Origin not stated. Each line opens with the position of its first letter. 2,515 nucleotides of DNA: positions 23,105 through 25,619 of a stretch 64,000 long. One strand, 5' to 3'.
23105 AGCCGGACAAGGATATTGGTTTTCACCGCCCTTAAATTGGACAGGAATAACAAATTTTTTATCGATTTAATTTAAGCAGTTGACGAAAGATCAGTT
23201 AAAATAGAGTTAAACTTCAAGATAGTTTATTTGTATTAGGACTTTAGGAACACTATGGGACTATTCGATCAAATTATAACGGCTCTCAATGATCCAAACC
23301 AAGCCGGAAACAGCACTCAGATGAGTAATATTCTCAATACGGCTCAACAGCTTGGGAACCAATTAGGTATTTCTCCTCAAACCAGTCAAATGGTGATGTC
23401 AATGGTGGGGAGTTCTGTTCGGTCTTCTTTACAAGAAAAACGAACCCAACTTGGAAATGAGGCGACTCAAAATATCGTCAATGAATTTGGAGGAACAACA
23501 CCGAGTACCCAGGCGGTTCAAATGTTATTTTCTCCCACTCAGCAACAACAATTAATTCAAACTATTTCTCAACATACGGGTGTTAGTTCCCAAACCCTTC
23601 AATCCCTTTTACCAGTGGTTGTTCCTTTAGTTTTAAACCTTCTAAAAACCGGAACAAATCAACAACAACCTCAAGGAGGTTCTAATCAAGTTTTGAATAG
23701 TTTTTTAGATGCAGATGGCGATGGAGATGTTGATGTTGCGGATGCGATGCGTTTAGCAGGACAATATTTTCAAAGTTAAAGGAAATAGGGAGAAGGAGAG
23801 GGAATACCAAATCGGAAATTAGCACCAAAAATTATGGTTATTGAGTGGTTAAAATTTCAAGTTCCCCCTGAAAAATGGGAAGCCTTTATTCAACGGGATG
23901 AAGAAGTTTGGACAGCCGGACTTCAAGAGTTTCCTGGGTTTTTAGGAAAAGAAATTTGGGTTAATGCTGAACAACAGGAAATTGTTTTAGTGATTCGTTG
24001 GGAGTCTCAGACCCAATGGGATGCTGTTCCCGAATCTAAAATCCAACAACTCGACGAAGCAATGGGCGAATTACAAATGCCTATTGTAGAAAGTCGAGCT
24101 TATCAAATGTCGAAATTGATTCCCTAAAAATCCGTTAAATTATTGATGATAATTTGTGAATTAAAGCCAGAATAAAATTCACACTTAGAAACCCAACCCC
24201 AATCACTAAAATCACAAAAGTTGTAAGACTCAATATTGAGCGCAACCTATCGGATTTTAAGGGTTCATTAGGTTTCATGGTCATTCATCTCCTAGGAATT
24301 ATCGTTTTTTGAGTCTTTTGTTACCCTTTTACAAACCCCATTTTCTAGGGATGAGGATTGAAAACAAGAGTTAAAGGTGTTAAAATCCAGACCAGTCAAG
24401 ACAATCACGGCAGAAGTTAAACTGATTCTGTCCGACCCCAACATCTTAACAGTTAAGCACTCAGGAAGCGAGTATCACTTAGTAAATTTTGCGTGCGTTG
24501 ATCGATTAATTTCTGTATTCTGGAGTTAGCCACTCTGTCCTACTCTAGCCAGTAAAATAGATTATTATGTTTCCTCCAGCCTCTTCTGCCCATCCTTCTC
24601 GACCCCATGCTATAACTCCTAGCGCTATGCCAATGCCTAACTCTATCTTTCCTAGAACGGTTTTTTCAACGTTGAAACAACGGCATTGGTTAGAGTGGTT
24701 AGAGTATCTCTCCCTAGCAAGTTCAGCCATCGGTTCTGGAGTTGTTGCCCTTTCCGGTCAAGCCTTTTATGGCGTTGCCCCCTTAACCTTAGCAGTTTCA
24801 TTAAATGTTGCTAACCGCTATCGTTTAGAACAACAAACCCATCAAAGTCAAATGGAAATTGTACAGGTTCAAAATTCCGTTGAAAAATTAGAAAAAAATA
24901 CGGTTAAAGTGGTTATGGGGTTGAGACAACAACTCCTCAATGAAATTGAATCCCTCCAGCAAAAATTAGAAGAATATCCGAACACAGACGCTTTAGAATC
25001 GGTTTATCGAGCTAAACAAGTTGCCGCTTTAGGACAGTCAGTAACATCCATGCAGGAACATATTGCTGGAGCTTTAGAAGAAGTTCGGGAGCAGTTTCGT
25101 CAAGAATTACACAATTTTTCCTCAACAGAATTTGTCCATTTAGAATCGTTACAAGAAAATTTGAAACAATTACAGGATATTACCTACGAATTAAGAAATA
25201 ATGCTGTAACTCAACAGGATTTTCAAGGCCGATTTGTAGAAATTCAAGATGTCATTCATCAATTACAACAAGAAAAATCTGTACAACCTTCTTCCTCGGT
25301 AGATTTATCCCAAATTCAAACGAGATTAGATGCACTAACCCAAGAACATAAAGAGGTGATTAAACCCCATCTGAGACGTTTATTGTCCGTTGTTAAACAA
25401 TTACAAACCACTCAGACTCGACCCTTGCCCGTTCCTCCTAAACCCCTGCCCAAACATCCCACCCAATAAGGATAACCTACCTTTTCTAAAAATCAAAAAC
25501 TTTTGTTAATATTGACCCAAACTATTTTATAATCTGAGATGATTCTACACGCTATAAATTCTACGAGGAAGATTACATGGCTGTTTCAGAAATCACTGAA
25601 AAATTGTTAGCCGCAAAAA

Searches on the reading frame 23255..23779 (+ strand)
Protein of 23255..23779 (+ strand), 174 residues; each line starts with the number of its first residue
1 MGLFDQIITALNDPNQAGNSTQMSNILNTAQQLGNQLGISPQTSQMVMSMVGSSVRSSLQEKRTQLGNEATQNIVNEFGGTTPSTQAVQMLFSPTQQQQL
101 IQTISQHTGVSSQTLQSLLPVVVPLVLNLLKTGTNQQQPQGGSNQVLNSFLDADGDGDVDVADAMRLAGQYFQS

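Call 6: search_protein_families(library=pfam, proteins=[window:23255-23779:+], max_evalue=0.01)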
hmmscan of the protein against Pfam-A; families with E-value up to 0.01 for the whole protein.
window:23255-23779:+ (174 aa): 1 family
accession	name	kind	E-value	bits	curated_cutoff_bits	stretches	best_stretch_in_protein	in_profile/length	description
PF06078.17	DUF937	-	2.5e-05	25.2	25.4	1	95-130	97-132/135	Bacterial protein of unknown function (DUF937)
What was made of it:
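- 23255..23779 (+): Downstream synteny anchor: DUF937 gene (174 aa), followed by an ABM-domain gene at 23834..24127. Pfam (call 6).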

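Call 17: find_related_loci(query=window:23255-23776:+, collection=genome_contigs, flank=8000)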
Query window:23255-23776:+ (174 aa) in genome_contigs; peptide patterns used: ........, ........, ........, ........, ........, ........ (x = any residue, [..] = any of these).
327 stretches matched a pattern; 75 encode a relative of the query (tblastn E <= 1e-3); 75 distinct loci.
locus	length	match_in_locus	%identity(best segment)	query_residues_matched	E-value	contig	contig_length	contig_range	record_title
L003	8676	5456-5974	81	1-173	9e-91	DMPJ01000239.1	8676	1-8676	MAG TPA_asm: Planktothrix sp. UBA8402 contig_76994, whole genome shotgun sequence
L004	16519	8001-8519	81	1-173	1e-89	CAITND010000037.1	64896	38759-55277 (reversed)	MAG: uncultured Oscillatoriales cyanobacterium isolate KTt_bin-1839 genome assembly, contig: bin-1839:037/277, whole gen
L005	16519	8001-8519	79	1-173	3e-88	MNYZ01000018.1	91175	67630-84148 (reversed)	MAG: Oscillatoriales cyanobacterium CG2_30_40_61 cg2_3.0_scaffold_56_c, whole genome shotgun sequence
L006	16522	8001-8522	79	1-174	3e-88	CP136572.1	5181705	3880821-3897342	MAG: Planktothrix sp. GU0601_MAG3 chromosome, complete genome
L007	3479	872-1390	78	1-173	5e-88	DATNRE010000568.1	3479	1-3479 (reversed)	MAG TPA_asm: Candidatus Obscuribacterales bacterium isolate SMAG_U16525 k141_970505, whole genome shotgun sequence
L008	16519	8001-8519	77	1-173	1e-86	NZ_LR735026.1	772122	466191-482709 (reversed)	Planktothrix paucivesiculata PCC 9631 isolate BBR_PRJEB10994, whole genome shotgun sequence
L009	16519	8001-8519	77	1-173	2e-83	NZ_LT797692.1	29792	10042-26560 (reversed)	Planktothrix sp. PCC 11201 isolate BBR_PRJEB10991, whole genome shotgun sequence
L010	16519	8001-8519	58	1-173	2e-61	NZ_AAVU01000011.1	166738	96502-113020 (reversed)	Lyngbya sp. PCC 8106 1099428180528, whole genome shotgun sequence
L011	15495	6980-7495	57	1-172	3e-61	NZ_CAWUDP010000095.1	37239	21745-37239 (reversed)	Scytonema sp. PCC 10023 isolate Scytonema sp. PCC 10023 NODE_98_length_37239_cov_95.281895, whole genome shotgun sequenc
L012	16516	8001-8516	56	1-172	6e-61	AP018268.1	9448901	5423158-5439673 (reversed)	Scytonema sp. NIES-4073 DNA, nearly complete genome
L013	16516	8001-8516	57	1-172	7e-61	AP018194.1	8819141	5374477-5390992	Scytonema sp. HK-05 DNA, nearly complete genome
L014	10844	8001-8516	56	1-172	2e-60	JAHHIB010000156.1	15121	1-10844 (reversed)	MAG: Scytonema hyalinum WJT4-NPBG1 scaffold_94_c1, whole genome shotgun sequence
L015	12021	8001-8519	58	1-173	2e-60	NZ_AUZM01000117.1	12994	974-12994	Lyngbya aestuarii BL J laest3.contig.116, whole genome shotgun sequence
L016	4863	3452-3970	57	1-173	4e-60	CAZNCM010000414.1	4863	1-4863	MAG TPA_asm: uncultured Lyngbya sp. isolate SRP063590_co1_67 genome assembly, contig: NODE_18099_length_4863_cov_3.94322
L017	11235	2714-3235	71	1-173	6e-60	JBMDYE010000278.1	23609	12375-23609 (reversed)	MAG: Planktothrix sp. isolate FCentRs1_7 FCentRs1_contig278, whole genome shotgun sequence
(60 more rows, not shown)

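Call 35: search_protein_families(library=pfam, proteins=[L008:6057-7928:+], max_evalue=0.01)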
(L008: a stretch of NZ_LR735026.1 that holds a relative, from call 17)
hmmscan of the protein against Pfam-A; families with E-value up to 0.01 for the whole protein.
L008:6057-7928:+ (624 aa): 6 families
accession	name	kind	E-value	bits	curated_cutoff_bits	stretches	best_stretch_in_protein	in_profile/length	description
PF00563.25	EAL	-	8.9e-78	261.3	31.3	1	378-612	2-236/236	EAL domain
PF00990.26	GGDEF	-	4.5e-24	85.5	23.8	1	202-357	1-160/161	Diguanylate cyclase, GGDEF domain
PF13188.13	PAS_8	-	2.1e-05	24.7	21.8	1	80-130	2-51/65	PAS domain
PF13426.13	PAS_9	-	0.00019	22.1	27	1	90-190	2-103/103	PAS domain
PF02398.22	Corona_7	-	0.0049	17.8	27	0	253-302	22-72/101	Coronavirus protein 7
PF00989.32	PAS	-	0.0062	17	22.6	0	80-179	2-102/113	PAS fold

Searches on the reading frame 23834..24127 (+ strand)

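Call 6: search_protein_families(library=pfam, proteins=[window:23834-24127:+], max_evalue=0.01)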
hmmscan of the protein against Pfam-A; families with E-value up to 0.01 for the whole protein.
window:23834-24127:+ (97 aa): 1 family
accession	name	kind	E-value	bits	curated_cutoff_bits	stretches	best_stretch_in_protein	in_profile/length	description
PF03992.22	ABM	-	3.6e-07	30.7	23.1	1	1-64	1-65/78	Antibiotic biosynthesis monooxygenase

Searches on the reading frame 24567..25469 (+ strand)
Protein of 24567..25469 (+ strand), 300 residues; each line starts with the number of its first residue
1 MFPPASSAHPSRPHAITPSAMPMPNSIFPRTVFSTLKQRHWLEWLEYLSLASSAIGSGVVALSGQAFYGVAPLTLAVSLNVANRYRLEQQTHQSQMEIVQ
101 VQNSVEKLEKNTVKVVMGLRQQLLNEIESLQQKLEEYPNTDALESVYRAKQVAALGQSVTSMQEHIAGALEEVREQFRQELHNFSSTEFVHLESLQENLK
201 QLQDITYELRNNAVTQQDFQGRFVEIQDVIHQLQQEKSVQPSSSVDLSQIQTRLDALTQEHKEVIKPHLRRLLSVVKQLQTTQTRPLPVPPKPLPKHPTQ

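Call 6: search_protein_families(library=pfam, proteins=[window:24567-25469:+], max_evalue=0.01)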
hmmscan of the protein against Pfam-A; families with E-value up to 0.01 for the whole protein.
window:24567-25469:+ (300 aa): 2 families
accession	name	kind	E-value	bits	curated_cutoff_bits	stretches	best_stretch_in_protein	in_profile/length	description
PF01442.23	Apolipoprotein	-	0.0014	18.8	90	1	99-204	84-179/190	Apolipoprotein A1/A4/E domain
PF17425.8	Arylsulfotran_N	-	0.0024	18.4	24.2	1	68-133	7-73/88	Arylsulfotransferase Ig-like domain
